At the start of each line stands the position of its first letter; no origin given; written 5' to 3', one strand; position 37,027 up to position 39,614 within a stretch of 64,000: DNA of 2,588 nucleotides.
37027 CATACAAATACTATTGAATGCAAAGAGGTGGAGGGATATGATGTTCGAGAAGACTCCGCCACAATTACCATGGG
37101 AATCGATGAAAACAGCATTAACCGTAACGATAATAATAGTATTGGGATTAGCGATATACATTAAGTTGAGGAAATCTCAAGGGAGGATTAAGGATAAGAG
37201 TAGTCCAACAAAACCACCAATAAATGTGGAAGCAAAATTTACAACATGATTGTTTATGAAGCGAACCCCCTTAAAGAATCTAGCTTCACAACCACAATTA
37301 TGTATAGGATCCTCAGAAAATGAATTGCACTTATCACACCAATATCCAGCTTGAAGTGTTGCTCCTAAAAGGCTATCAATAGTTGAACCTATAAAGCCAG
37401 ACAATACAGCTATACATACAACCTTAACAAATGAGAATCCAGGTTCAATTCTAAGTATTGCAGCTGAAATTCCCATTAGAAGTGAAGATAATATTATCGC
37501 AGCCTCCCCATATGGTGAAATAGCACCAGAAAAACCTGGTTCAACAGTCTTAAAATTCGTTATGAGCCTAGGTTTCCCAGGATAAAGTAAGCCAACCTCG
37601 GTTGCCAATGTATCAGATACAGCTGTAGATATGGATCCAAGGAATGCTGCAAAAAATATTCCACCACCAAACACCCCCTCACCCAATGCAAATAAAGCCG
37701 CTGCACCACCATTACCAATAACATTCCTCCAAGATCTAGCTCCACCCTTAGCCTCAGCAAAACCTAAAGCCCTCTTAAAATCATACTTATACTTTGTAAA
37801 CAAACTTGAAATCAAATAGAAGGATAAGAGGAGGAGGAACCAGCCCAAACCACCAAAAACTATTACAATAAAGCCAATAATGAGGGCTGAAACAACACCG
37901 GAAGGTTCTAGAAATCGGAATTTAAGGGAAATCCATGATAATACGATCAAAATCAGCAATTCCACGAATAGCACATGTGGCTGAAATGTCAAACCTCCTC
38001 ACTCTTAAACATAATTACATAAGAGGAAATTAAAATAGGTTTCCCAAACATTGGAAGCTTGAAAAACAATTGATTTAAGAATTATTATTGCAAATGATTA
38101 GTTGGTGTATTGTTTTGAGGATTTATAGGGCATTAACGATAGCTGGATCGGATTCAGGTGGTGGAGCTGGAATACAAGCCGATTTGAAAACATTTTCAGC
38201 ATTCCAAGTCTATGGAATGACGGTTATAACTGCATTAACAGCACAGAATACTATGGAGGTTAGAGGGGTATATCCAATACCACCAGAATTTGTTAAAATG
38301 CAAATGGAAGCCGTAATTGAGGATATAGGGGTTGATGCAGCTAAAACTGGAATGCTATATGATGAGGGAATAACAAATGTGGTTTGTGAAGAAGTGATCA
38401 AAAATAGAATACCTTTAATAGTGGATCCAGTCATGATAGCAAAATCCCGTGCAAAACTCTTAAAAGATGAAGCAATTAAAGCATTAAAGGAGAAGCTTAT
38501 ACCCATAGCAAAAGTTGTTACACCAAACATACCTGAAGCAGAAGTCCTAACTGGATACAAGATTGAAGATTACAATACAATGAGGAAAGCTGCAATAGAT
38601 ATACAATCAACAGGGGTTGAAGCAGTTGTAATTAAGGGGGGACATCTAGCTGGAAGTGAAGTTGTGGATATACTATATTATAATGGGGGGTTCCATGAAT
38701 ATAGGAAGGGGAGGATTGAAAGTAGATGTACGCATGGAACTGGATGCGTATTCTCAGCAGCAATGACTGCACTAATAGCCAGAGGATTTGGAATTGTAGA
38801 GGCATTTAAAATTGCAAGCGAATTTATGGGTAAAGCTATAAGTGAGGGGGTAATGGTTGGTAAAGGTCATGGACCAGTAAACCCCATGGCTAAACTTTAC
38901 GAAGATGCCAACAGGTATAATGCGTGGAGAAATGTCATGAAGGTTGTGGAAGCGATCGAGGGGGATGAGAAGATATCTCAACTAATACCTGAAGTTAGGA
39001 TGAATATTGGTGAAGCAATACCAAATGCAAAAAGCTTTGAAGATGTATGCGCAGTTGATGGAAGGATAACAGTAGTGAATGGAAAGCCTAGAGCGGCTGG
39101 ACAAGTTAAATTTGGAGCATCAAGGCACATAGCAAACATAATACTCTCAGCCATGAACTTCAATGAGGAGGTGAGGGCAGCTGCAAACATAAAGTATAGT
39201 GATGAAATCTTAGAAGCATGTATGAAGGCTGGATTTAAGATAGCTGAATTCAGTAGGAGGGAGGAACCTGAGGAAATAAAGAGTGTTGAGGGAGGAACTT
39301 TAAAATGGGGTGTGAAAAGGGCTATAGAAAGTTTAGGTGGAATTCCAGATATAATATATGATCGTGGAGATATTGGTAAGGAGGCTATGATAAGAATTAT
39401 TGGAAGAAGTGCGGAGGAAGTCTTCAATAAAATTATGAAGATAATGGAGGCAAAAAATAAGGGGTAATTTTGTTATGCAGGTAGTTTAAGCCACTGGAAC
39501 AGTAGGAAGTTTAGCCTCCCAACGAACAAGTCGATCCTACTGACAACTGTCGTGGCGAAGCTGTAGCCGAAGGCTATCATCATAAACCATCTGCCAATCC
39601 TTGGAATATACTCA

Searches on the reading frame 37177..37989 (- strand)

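Call 22: search_protein_families(library=pfam, proteins=[window:37177-37989:-], max_evalue=0.00001)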
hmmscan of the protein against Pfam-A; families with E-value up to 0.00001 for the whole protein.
window:37177-37989:- (270 aa): 1 family
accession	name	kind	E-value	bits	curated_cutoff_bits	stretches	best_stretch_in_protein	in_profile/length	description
PF01940.21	DUF92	-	9.6e-69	232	27.5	1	13-258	2-250/251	Integral membrane protein DUF92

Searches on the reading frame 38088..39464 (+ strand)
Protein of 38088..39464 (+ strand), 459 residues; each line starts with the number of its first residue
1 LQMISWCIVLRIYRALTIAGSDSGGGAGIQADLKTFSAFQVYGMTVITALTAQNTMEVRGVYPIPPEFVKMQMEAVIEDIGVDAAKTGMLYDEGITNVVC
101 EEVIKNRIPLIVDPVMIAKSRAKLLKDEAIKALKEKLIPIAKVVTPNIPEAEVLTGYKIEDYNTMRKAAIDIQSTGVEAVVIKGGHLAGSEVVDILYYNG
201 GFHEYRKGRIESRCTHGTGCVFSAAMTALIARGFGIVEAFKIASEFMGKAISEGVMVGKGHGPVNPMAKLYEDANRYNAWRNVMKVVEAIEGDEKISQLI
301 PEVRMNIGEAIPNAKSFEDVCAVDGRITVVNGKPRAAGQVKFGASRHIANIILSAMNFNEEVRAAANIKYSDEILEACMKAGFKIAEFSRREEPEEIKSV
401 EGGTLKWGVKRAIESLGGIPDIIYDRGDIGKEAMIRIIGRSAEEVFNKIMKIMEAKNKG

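Call 22: search_protein_families(library=pfam, proteins=[window:38088-39464:+], max_evalue=0.00001)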
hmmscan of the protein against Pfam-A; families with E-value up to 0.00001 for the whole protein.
window:38088-39464:+ (459 aa): 3 families
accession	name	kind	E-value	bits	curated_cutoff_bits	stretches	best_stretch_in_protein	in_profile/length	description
PF08543.17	Phos_pyr_kin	-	5.1e-93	311.4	27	1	22-265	1-246/246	Phosphomethylpyrimidine kinase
PF10120.14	ThiN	-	2.2e-63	213.3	25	1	283-450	2-164/165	Thiamine-phosphate synthase ThiN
PF00294.29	PfkB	-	1.6e-08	34.7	25.8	1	117-252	166-291/302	pfkB family carbohydrate kinase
